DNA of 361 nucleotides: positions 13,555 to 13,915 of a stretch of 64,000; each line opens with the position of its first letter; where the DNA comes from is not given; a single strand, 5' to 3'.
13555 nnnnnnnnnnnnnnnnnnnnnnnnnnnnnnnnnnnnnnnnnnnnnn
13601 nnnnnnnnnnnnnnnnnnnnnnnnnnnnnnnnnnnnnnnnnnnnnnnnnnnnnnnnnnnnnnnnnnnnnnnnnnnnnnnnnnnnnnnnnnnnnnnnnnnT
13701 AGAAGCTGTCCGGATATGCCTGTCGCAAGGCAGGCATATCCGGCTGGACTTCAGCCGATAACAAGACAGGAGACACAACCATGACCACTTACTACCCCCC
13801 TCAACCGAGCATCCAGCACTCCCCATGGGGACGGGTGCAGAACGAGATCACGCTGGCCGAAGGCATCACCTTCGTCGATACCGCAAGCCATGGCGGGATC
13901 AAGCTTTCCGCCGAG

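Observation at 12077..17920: Operon of about 15 small 'cassette-like' genes, each with a conserved leader hairpin and near-identical RBS/start context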

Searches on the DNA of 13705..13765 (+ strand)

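Call 71: build_rna_model(alignment_id=A5, structure=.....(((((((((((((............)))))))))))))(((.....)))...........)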
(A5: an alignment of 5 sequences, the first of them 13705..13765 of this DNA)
Model R2 built from alignment A5 (5 sequences, 65 columns); structure: as given.
model positions 62; base pairs 16; branch points 1; effective number of sequences 2.84; information 0.902 bits per position. Calibrated on 0.2 Mb of random sequence (short: E-values are rough).
structure used (alignment columns):
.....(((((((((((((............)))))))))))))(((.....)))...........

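Call 72: search_with_rna_model(model_id=R2, sources=[window, L001, L003, L155, L205, L207, L208, L210, L007, L008, L009, L010, L011, L012, L013, L014, L015, L016, L017, L018, L019, L020, L021, L022, L023, L024, L025, L026, L027, L028, L029, L030, L031, L032, L033, L034, L035, L036, L037, L038, L039, L040, L041, L042, L043, L044, L125, L126, L127, L128, L129, L130, L131, L132, L133, L134, L135, L136, L137, L138, L139, L140, L141, L142, L143, L144, L145, L146, L147, L148, L149, L150, L151, L152, L153, L154, L156, L157, L158, L159, L160, L161, L162, L163, L164, L165, L166, L167, L168, L169, L170, L171, L172, L173, L174, L175, L176, L177, L178, L179], max_evalue=10, make_alignment=true)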
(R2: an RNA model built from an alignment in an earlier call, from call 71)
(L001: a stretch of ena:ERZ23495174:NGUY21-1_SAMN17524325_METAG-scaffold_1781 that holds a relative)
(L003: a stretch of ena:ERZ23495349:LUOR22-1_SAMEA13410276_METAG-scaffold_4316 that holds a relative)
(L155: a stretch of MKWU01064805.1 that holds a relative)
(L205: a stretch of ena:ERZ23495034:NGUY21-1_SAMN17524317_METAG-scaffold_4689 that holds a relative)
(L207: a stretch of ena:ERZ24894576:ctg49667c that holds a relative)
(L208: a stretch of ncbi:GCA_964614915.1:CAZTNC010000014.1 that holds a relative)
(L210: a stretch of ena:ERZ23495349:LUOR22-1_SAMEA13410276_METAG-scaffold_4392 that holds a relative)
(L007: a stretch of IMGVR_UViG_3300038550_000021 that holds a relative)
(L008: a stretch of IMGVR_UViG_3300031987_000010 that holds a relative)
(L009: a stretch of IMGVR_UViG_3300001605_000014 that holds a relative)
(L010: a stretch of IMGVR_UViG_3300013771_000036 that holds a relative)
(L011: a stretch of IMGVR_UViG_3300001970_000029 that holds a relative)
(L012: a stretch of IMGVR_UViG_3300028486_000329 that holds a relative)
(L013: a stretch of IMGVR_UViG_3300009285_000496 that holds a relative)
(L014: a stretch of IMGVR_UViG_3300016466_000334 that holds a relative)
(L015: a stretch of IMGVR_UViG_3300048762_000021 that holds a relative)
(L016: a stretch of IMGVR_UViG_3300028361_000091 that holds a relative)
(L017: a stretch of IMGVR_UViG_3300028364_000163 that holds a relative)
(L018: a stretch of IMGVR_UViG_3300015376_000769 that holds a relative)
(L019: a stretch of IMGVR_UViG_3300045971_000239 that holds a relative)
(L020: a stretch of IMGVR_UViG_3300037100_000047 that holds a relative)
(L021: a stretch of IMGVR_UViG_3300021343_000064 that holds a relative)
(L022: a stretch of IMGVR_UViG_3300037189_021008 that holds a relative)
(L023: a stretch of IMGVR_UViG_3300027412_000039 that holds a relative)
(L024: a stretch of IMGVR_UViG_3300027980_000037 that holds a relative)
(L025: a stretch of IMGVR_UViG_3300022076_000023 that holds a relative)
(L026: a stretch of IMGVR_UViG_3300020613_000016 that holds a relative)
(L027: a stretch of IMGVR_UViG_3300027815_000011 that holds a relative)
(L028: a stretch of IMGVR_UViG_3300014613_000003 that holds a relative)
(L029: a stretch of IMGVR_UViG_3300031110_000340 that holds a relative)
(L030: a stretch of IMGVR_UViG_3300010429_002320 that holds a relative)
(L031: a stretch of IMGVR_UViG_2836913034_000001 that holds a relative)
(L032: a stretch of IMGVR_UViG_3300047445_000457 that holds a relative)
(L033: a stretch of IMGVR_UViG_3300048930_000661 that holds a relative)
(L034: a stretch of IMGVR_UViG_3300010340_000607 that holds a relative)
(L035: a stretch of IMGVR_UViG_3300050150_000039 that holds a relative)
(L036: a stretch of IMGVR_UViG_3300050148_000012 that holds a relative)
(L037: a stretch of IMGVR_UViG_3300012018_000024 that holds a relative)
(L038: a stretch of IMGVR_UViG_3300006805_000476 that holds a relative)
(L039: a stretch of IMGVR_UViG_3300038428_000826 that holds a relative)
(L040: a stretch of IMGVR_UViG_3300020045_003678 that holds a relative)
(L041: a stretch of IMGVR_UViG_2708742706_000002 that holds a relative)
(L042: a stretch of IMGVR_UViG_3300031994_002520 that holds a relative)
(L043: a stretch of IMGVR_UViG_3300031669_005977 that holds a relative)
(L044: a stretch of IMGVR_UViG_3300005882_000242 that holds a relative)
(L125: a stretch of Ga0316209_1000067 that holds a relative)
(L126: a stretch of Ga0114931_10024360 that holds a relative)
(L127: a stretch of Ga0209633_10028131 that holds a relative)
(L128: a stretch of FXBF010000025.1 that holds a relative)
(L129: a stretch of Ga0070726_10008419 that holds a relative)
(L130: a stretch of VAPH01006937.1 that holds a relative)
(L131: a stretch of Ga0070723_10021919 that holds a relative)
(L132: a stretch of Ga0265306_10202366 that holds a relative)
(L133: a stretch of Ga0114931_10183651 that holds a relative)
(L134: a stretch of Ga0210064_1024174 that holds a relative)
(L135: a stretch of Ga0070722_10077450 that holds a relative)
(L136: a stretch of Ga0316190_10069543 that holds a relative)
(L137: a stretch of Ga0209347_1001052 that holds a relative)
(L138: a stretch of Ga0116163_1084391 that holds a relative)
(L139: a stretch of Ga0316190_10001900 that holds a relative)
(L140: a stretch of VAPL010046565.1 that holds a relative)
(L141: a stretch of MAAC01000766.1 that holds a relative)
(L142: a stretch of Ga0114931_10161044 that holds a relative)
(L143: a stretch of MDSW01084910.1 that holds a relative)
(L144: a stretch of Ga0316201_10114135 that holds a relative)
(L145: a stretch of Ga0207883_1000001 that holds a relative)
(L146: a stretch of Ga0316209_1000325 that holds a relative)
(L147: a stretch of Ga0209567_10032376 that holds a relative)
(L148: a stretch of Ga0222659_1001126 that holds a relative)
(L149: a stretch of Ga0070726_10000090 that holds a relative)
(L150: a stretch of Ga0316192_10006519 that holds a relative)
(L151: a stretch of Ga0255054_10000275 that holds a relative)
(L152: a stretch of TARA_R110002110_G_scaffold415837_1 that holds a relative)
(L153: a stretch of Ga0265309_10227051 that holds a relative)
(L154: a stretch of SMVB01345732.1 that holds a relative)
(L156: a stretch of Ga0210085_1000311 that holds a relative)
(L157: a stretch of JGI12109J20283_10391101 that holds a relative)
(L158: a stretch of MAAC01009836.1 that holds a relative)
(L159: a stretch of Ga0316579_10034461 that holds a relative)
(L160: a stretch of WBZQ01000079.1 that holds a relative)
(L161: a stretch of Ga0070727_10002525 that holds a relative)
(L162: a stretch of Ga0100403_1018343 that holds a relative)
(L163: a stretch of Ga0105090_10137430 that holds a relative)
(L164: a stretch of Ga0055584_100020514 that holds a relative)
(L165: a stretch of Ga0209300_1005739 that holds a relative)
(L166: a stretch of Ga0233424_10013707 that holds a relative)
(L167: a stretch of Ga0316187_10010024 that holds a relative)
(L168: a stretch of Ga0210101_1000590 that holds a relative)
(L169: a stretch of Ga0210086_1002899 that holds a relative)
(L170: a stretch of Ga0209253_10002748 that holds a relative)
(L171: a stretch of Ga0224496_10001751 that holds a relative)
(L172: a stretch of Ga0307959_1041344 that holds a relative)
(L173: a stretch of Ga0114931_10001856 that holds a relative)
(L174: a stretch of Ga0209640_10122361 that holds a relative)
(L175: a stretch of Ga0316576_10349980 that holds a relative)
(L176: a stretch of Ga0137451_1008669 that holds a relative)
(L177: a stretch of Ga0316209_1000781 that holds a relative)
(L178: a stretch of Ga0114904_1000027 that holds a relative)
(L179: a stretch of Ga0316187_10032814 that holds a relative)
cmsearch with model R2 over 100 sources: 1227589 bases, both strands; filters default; matches with E-value up to 10: 33.
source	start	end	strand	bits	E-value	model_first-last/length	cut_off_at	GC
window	13705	13765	+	82.8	3.1e-23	1-62/62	no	0.57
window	14134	14194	+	79.7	3.2e-22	1-62/62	no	0.56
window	14648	14712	+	78.4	8.3e-22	1-62/62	no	0.66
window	15961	16021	+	68.3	1.5e-18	1-62/62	no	0.67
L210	11310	11367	+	61.7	1.9e-16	1-62/62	no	0.5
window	14107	14177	-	29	6.4e-06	1-62/62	no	0.59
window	13691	13748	-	27.1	2.7e-05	1-62/62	no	0.59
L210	11297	11351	-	23.3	0.00044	1-62/62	no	0.51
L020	11070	11116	-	22.1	0.0011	6-51/62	no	0.68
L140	9518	9575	-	19.9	0.0054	1-62/62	no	0.64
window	14637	14690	-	19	0.01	6-53/62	no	0.7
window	15951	16005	-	18.9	0.011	1-62/62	no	0.67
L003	9603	9629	+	18.8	0.013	10-36/62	no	0.67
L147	1709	1772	+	18.6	0.014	1-62/62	no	0.73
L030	8837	8908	+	17.6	0.031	1-62/62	no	0.6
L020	11077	11134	+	15.6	0.13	1-62/62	no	0.67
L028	7884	7980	-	15.6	0.14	1-62/62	no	0.65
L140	9539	9570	+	14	0.44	6-40/62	no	0.78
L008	9684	9729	+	13.8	0.5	1-62/62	no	0.65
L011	1058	1110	-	13.2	0.81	1-62/62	no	0.72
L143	3261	3314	-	12.7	1.1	6-52/62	no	0.65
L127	465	512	-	12.6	1.3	1-62/62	no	0.52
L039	1333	1390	-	12.3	1.6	1-62/62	no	0.6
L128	16552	16582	-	11.3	3.2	1-62/62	no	0.65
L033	18099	18165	+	11.2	3.5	1-62/62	no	0.7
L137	15213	15252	+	10.9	4.3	1-62/62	no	0.65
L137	15143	15187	+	10.6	5.4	1-62/62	no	0.78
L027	2042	2107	-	10.5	6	1-62/62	no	0.62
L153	1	17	+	10.4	6.2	46-62/62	5'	0.53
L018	5811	5858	-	9.9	8.8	1-62/62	no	0.75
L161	8581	8611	-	9.8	10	1-62/62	no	0.45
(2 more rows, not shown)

Alignment A6: 33 matches aligned to the model, 144 columns, each read 5' to 3' on its own strand. Consensus structure (alignment columns), stored with it:
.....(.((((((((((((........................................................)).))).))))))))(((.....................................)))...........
